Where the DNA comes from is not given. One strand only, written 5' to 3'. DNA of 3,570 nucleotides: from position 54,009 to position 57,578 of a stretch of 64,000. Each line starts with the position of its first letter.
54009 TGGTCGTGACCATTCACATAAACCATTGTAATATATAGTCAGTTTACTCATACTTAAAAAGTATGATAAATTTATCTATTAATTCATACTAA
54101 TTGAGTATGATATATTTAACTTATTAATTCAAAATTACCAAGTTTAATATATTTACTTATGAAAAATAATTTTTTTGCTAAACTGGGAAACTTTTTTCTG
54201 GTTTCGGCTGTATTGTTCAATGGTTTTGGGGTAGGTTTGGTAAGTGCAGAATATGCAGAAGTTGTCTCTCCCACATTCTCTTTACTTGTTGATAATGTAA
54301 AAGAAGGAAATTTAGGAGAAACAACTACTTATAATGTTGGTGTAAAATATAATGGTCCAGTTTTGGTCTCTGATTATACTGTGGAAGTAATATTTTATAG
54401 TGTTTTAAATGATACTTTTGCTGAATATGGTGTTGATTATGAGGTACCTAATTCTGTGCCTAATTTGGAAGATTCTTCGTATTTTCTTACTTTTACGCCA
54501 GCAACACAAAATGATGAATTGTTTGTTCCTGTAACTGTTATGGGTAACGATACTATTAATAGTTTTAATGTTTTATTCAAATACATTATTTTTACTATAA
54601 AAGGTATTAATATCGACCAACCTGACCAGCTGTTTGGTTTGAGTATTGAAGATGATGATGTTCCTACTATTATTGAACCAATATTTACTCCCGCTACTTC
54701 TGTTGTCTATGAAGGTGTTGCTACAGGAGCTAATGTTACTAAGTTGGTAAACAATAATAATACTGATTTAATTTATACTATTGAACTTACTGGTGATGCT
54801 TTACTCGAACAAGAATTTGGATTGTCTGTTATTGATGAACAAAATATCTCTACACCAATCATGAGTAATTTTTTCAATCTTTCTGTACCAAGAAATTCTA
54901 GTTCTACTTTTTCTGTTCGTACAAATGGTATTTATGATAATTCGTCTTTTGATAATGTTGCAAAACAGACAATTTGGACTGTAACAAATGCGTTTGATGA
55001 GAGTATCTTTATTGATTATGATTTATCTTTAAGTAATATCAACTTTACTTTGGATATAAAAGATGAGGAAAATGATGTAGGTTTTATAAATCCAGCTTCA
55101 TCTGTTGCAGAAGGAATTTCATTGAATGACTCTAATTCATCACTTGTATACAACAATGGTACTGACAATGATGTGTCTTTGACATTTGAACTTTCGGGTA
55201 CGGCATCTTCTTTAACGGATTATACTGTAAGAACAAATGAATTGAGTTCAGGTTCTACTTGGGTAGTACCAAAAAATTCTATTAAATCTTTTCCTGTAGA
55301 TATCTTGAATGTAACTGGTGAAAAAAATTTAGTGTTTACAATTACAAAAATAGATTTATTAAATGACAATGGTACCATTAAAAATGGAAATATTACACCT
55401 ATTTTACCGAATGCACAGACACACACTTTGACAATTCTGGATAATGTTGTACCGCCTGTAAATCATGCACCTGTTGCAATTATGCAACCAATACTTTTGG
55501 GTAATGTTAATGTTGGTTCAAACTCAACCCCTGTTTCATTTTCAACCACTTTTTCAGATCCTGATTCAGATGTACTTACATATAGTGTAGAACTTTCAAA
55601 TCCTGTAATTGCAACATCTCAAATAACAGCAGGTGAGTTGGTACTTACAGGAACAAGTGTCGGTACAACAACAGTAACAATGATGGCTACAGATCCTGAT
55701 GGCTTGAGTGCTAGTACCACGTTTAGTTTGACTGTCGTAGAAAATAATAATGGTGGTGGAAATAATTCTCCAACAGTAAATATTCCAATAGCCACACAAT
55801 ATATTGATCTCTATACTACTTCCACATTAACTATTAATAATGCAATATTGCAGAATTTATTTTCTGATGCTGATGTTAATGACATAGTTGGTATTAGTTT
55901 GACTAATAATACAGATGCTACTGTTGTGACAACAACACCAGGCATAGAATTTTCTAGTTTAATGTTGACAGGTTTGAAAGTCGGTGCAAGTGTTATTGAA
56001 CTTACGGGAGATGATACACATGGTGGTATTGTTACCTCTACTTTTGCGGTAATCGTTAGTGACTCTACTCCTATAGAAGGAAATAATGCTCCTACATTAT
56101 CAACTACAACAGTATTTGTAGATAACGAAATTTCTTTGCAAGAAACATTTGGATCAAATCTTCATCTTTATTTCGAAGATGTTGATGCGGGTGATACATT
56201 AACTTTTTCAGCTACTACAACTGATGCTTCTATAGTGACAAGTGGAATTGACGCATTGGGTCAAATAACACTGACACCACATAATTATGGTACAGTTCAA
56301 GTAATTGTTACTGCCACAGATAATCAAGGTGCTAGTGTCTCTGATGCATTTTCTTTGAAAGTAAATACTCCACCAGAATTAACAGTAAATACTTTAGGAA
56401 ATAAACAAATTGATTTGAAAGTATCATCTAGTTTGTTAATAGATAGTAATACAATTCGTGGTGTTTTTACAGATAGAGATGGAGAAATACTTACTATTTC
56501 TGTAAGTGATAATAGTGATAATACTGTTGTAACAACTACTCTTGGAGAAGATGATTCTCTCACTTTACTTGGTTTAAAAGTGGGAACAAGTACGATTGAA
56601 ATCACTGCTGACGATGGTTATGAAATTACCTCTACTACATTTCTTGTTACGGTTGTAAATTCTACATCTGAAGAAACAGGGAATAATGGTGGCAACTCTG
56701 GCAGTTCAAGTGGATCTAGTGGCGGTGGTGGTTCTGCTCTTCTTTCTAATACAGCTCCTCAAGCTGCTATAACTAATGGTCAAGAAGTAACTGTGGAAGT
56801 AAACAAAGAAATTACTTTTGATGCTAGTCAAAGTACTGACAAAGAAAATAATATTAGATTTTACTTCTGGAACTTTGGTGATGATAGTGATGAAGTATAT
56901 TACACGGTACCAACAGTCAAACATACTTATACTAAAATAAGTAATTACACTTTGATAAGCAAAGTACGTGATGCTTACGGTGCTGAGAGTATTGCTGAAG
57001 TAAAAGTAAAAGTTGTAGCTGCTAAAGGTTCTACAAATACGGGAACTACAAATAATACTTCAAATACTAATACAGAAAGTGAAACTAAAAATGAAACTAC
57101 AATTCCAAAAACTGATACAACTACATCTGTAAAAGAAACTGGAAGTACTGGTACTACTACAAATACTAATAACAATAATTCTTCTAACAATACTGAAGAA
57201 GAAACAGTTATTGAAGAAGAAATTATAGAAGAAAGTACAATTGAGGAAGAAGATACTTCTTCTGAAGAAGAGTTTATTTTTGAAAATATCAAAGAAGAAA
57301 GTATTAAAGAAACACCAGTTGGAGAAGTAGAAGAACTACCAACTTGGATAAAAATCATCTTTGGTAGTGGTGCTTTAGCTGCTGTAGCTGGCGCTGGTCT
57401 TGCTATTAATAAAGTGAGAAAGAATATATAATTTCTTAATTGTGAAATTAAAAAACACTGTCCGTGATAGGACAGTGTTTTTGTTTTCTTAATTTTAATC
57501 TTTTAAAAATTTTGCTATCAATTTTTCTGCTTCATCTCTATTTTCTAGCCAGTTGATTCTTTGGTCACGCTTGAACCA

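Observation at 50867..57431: Tandem paralogous giant surface proteins with a mosaic of near-identical blocks and a conserved C-terminal 'EELPTW'-TM-basic tripartite tail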

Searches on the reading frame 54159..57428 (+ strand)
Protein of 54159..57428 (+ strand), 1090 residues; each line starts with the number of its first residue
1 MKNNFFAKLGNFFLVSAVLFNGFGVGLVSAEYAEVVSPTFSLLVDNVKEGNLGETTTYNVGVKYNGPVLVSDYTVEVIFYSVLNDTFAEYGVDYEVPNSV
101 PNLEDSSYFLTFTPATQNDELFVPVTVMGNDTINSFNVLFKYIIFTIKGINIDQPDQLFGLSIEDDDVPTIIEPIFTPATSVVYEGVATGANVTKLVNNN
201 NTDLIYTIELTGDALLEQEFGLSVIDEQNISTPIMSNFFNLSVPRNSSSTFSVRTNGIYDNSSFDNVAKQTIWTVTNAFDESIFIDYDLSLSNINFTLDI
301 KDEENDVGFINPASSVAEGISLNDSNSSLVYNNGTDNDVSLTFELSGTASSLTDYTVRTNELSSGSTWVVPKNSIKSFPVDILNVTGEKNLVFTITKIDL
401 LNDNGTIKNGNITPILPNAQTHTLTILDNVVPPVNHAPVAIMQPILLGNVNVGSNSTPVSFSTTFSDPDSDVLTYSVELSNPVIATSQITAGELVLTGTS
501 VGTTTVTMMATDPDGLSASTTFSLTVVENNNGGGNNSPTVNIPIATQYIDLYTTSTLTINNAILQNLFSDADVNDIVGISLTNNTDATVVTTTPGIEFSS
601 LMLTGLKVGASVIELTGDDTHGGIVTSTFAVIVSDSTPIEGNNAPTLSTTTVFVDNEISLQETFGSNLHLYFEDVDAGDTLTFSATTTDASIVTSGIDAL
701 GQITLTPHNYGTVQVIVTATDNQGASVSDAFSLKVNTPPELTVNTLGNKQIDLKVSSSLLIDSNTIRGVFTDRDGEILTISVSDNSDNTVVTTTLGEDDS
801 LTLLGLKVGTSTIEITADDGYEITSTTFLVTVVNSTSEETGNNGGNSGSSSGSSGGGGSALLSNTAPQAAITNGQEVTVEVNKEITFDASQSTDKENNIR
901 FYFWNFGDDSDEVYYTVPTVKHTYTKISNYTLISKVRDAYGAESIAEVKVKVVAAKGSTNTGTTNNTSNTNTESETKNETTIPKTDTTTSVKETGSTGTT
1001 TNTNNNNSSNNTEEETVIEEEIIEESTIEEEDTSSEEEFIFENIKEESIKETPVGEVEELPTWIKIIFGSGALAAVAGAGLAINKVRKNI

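Call 4: search_protein_families(library=pfam, proteins=[window:54159-57428:+], max_evalue=0.1)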
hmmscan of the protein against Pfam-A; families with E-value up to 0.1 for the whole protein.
window:54159-57428:+ (1090 aa): 4 families
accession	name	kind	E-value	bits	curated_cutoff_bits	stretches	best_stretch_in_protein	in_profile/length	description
PF18911.6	PKD_4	-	6.2e-13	49.1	27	1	864-951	1-84/85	PKD domain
PF00801.26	PKD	-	2.3e-07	31.1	23.5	1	874-944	6-73/80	PKD domain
PF13629.12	T2SS-T3SS_pil_N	-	0.0026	17.9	23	1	477-511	24-59/72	Pilus formation protein N terminal region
PF05345.18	He_PIG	-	0.013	16.3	24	1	445-526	8-95/96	Putative Ig domain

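Call 5: search_protein_families(library=ncbifam, proteins=[window:54159-57428:+], max_evalue=0.1)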
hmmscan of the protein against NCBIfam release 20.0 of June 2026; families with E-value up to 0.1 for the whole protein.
window:54159-57428:+ (1090 aa): 0 families

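Call 9: find_encoding_contigs(protein=window:54159-57428:+, flank=10000, max_places=6)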
Protein window:54159-57428:+ (1090 aa): 1 contig read that carries it; 1 place shown.
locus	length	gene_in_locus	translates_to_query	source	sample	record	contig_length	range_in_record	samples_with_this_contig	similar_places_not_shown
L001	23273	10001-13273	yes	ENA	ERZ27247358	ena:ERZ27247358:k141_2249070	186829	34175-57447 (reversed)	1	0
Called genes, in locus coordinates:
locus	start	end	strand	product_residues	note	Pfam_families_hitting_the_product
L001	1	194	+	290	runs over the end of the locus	PF00303:Thymidylat_synt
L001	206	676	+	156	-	PF00186:DHFR_1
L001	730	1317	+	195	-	PF02223:Thymidylate_kin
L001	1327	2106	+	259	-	-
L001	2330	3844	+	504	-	PF02934:GatB_N, PF02637:GatB_Yqey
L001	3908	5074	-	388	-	PF00156:Pribosyltran (weak), PF00383:dCMP_cyt_deam_1 (weak)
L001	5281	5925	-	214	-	PF02698:DUF218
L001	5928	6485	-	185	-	-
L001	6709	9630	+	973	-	PF00801:PKD, PF18911:PKD_4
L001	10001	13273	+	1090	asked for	PF00801:PKD (weak), PF18911:PKD_4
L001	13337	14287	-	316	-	PF01745:IPT (weak), PF01715:IPPT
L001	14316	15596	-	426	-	PF00919:UPF0004, PF04055:Radical_SAM, PF01938:TRAM (weak)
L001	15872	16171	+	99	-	-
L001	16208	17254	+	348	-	-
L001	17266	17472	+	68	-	-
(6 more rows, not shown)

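Call 15: find_homologous_proteins(query=window:54159-57428:+, max_evalue=0.001)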
Query window:54159-57428:+ (1090 aa): 15 proteins with E <= 0.001 among 8000 candidates.
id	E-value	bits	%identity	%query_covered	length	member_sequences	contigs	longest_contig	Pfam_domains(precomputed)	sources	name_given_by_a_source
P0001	0.0e+0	2296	100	100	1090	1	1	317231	PF00801.27,PF18911.7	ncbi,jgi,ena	ncbi:MAG: PKD domain-containing protein [Candidatus Magasanikbacteria bacterium]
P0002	0.0e+0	2047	89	100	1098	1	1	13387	PF00801.27,PF18911.7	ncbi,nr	ncbi:MAG: PKD domain-containing protein [Patescibacteria group bacterium]|nr:PKD domain-containing p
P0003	0.0e+0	2037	90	88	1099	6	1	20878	PF00801.27,PF18911.7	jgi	-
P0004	2.6e-291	987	74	49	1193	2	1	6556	PF00801.27,PF18911.7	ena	-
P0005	7.0e-192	658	44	59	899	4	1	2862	PF22352.3,PF00801.27,PF18911.7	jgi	-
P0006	1.2e-185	637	44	59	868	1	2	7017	PF00801.27,PF18911.7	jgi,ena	-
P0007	7.6e-185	635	41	59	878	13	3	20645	PF00801.27,PF13629.13,PF18911.7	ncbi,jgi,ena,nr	ncbi:MAG: putative Ca2+-binding protein [uncultured bacterium]|nr:MAG: putative Ca2+-binding protein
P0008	4.2e-157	543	54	40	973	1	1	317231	PF00801.27,PF18911.7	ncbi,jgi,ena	ncbi:MAG: PKD domain-containing protein [Candidatus Magasanikbacteria bacterium]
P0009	1.4e-143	498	40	59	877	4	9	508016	PF22352.3,PF00801.27,PF18911.7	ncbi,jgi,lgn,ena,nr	ncbi:MAG: hypothetical protein UV82_C0003G0006 [Candidatus Magasanikbacteria bacterium GW2011_GWD2_4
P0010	2.7e-130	454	48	22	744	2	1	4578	PF00801.27,PF18911.7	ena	-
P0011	2.6e-46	176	30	36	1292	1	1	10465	PF21764.4,PF21027.4,PF17963.8,PF17892.8,PF17803.8,PF02368.25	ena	-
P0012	1.6e-45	173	32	34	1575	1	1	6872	PF00801.27,PF17963.8,PF17892.8,PF21602.4,PF07705.18,PF13860.13,PF02368.25,PF05345.19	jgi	jgi:hypothetical protein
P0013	2.1e-40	156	32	38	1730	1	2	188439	PF21027.4,PF17963.8,PF17803.8,PF02368.25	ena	-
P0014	2.5e-20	90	28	29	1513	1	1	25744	PF23598.2,PF22352.3,PF24758.2,PF17963.8,PF00560.40,PF12799.14,PF05345.19,PF13855.13,PF18911.7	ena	-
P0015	4.3e-12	63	35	16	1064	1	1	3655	PF17963.8,PF07705.18,PF16158.12,PF02368.25,PF05345.19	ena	-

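Call 66: predict_structure(alignment_id=A3)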
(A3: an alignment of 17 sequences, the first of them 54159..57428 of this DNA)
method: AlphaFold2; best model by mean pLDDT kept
length: 1090 residues; sequences in the alignment: 17
mean_pLDDT: 66.1   pTM: 0.29
mean pLDDT of the five models: 66.1, 63.8, 62.9, 61.8, 59.3
residues with pLDDT >= 90: 86; 70-90: 520; 50-70: 203; < 50: 281
segments of 3 or more residues with pLDDT < 50: 1-9, 19-36, 83-105, 134-138, 257-266, 303-305, 414-416, 431-434, 443-456, 528-534, 638-644, 649-655, 836-862, 956-1090
pLDDT, mean of each block of 10 residues (from residue 1): 45 50 37 50 73 71 74 70 40 43 52 67 69 49 64 61 63 87 65 89 91 83 80 89 91 65 52 92 79 86 61 73 67 80 88 86 81 85 86 83 68 53 78 63 48 52 71 84 78 71 79 82 60 59 82 83 81 74 82 77 85 86 82 68 46 52 55 57 80 77 75 79 70 65 62 87 85 77 91 89 91 88 84 57 28 29 65 77 82 73 74 71 85 79 80 58 27 26 27 27 25 30 30 27 27 29 32 35 34
secondary structure, 60 per line:
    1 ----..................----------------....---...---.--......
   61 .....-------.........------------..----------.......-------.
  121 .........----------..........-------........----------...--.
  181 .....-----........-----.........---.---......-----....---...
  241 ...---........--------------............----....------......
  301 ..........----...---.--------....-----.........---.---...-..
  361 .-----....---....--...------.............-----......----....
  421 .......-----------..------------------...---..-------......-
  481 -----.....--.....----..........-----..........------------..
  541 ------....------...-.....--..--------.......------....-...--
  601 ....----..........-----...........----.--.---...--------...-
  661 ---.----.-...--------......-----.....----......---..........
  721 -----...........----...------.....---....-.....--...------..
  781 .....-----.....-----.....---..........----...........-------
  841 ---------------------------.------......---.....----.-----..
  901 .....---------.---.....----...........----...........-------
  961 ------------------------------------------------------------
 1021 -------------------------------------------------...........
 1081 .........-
elements in order (helices of 4 or more, strands of 3 or more residues): H5-22 E39-42 E46-48 E55-65 E73-81 E106-112 E120-129 E140-149 E157-164 E175-177 E180-185 E191-198 E204-212 E220-225 E231-234 E238-243 E247-254 E269-280 E285-288 E295-302 H303-306 E307-310 E315-317 E330-333 E339-347 E355-357 E367-370 E374-377 E380-382 E389-401 E407-412 H417-420 E421-427 E459-461 E474-479 E486-490 E493-497 E502-511 E517-526 E547-550 E557-559 H561-565 E578-584 E591-594 E601-604 E609-618 E624-634 E646-648 E657-659 E671-673 E682-687 E693-697 E702-707 E711-720 E726-736 E741-743 E750-754 E758-761 H763-767 E770-772 E779-785 E791-795 E801-805 E809-818 E823-833 E875-880 E884-888 E899-905 E919-923 E928-938 E943-953 H1070-1089

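Call 68: fold_search(model_id=the predicted structure, library=pdb)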
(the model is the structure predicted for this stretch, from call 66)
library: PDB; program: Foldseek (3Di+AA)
matches with E <= 10: 1796; with E <= 0.001: 526
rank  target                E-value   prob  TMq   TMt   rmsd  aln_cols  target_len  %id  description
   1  7r5k_10               1.8e-22  1.00  0.12  0.08  60.2      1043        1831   10  Human nuclear pore complex (constricted) (released 2022-06-22)
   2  9hcj_10               3.1e-20  1.00  0.12  0.08  57.9      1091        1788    9  D. discoideum nuclear pore complex (released 2024-12-25)
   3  9ijj_O                3.4e-19  1.00  0.11  0.10  94.7      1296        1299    8  In situ structure of the central apparatus in mouse sperm axoneme. (released 2025-06-04)
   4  9ijj_4I               1.3e-18  1.00  0.14  0.06  39.9      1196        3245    8  In situ structure of the central apparatus in mouse sperm axoneme. (released 2025-06-04)
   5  9ijj_C                4.2e-18  1.00  0.14  0.15  46.2      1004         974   10  In situ structure of the central apparatus in mouse sperm axoneme. (released 2025-06-04)
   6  9ijj_h                6.1e-18  1.00  0.10  0.08  63.1      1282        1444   10  In situ structure of the central apparatus in mouse sperm axoneme. (released 2025-06-04)
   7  9ijj_4J               8.5e-18  1.00  0.09  0.13  61.7       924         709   10  In situ structure of the central apparatus in mouse sperm axoneme. (released 2025-06-04)
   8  7sqc_O0               1.9e-17  1.00  0.13  0.12  70.8      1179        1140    8  Ciliary C1 central pair apparatus isolated from Chlamydomonas reinhardtii (released 2022-04-13)
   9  9ijj_4G               2.2e-17  1.00  0.14  0.05  39.5      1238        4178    9  In situ structure of the central apparatus in mouse sperm axoneme. (released 2025-06-04)
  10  9fly_A                3.6e-17  1.00  0.10  0.12  87.4       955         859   12  CryoEM structure of the base (4151-5009) in the grappling hook protein A (GhpA) in the bacterium Aureispira sp. CCB-QB (released 2024-10-16)
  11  7som_D                3.6e-17  1.00  0.12  0.09  58.6      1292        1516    8  Ciliary C2 central pair apparatus isolated from Chlamydomonas reinhardtii (released 2022-04-13)
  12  7sqc_2B               1.4e-15  1.00  0.12  0.17  64.6       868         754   10  Ciliary C1 central pair apparatus isolated from Chlamydomonas reinhardtii (released 2022-04-13)
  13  7sqc_2A               1.9e-15  1.00  0.12  0.17  66.1       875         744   10  Ciliary C1 central pair apparatus isolated from Chlamydomonas reinhardtii (released 2022-04-13)
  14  6e6b_A                4.6e-15  1.00  0.11  0.16  74.2       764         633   12  Crystal structure of the Protocadherin GammaB4 extracellular domain (released 2019-04-10)
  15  7a7d_a                4.8e-15  1.00  0.13  0.23  43.2       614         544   14  Cadherin fit into cryo-ET map (released 2020-12-23)
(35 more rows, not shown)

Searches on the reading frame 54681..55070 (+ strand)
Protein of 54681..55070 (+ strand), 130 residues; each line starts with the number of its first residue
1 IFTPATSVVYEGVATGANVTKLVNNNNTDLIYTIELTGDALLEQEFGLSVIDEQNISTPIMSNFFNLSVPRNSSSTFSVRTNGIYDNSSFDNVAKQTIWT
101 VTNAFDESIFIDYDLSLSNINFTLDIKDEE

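Call 65: search_protein_families(library=pfam, proteins=[window:54681-55070:+], max_evalue=1)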
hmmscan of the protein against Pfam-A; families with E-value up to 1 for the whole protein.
window:54681-55070:+ (130 aa): 1 family
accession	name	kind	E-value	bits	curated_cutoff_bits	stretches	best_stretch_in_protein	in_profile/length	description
PF02690.20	Na_Pi_cotrans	-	0.21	12.1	29.1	1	4-69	27-92/137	Na+/Pi-cotransporter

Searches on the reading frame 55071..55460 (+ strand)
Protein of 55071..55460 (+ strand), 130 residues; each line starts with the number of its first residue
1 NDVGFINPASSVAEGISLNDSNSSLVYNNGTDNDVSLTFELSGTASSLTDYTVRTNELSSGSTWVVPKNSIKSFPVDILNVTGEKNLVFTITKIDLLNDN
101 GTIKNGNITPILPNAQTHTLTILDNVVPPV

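Call 65: search_protein_families(library=pfam, proteins=[window:55071-55460:+], max_evalue=1)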
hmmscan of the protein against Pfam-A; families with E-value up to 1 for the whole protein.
window:55071-55460:+ (130 aa): 2 families
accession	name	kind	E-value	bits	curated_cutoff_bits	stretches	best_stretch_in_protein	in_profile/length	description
PF14132.11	DUF4299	-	0.03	14.4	31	1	30-112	61-142/301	Domain of unknown function (DUF4299)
PF05475.17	Chlam_vir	-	0.032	14.4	25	1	21-87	73-135/146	Pgp3 C-terminal domain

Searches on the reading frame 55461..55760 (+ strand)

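Call 65: search_protein_families(library=pfam, proteins=[window:55461-55760:+], max_evalue=1)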
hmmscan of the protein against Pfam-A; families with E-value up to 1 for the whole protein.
window:55461-55760:+ (100 aa): 9 families
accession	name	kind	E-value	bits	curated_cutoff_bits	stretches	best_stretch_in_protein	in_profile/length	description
PF17963.7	Big_9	-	6.8e-05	24.1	23.6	1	1-91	1-89/89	Bacterial Ig domain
PF05345.18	He_PIG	-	0.00014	22.7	24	1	10-92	7-95/96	Putative Ig domain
PF00041.27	fn3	-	0.0004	21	25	1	17-99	10-73/84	Fibronectin type III domain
PF13629.12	T2SS-T3SS_pil_N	-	0.00079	19.5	23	1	42-77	23-59/72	Pilus formation protein N terminal region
PF02494.22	HYR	-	0.0009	20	21.7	1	66-92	55-81/81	HYR domain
PF18911.6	PKD_4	-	0.0058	17.1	27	1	13-91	8-84/85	PKD domain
PF02368.24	Big_2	-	0.0059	17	22.8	1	20-78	17-70/79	Bacterial Ig-like domain (group 2)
PF00801.26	PKD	-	0.016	15.7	23.5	1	17-88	9-77/80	PKD domain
PF22352.2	K319L-like_PKD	-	0.11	12.9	27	1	15-92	4-84/84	K319L-like, PKD domain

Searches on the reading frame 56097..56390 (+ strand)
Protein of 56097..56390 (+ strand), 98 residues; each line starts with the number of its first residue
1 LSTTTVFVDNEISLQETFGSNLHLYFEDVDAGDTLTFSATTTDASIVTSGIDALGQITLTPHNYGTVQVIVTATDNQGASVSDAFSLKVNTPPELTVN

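Call 65: search_protein_families(library=pfam, proteins=[window:56097-56390:+], max_evalue=1)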
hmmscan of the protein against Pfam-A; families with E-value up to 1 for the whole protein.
window:56097-56390:+ (98 aa): 6 families
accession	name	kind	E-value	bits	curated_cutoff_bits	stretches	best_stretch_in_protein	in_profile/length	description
PF17963.7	Big_9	-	9.8e-05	23.6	23.6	1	6-83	5-84/89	Bacterial Ig domain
PF05345.18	He_PIG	-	0.0007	20.4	24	1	26-90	28-96/96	Putative Ig domain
PF17892.7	Cadherin_5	-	0.0011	19.2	26.5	1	26-90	33-98/98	Cadherin-like domain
PF23722.1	Beta-sand_DEX1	-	0.021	15.8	27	1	60-90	69-99/99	DEX1 beta-sandwich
PF00801.26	PKD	-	0.074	13.5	23.5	1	31-80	13-72/80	PKD domain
PF25230.1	DUF7846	-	0.094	13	26.3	1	32-82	120-172/177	Domain of unknown function (DUF7846)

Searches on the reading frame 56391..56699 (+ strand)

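Call 65: search_protein_families(library=pfam, proteins=[window:56391-56699:+], max_evalue=1)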
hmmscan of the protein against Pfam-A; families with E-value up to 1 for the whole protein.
window:56391-56699:+ (103 aa): 5 families
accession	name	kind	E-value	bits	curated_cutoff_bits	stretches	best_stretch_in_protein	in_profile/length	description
PF13629.12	T2SS-T3SS_pil_N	-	0.0023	18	23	1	33-86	21-71/72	Pilus formation protein N terminal region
PF17802.7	SpaA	-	0.0042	17.6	23.1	1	38-92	23-80/91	Prealbumin-like fold domain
PF13620.12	CarboxypepD_reg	-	0.03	15.1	32.3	1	21-90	1-73/82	Carboxypeptidase regulatory-like domain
PF00931.28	NB-ARC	-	0.089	12.5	23.5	1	18-70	125-175/248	NB-ARC domain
PF17951.6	FAS_meander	-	0.16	12.2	23.1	1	17-80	37-93/146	Fatty acid synthase meander beta sheet domain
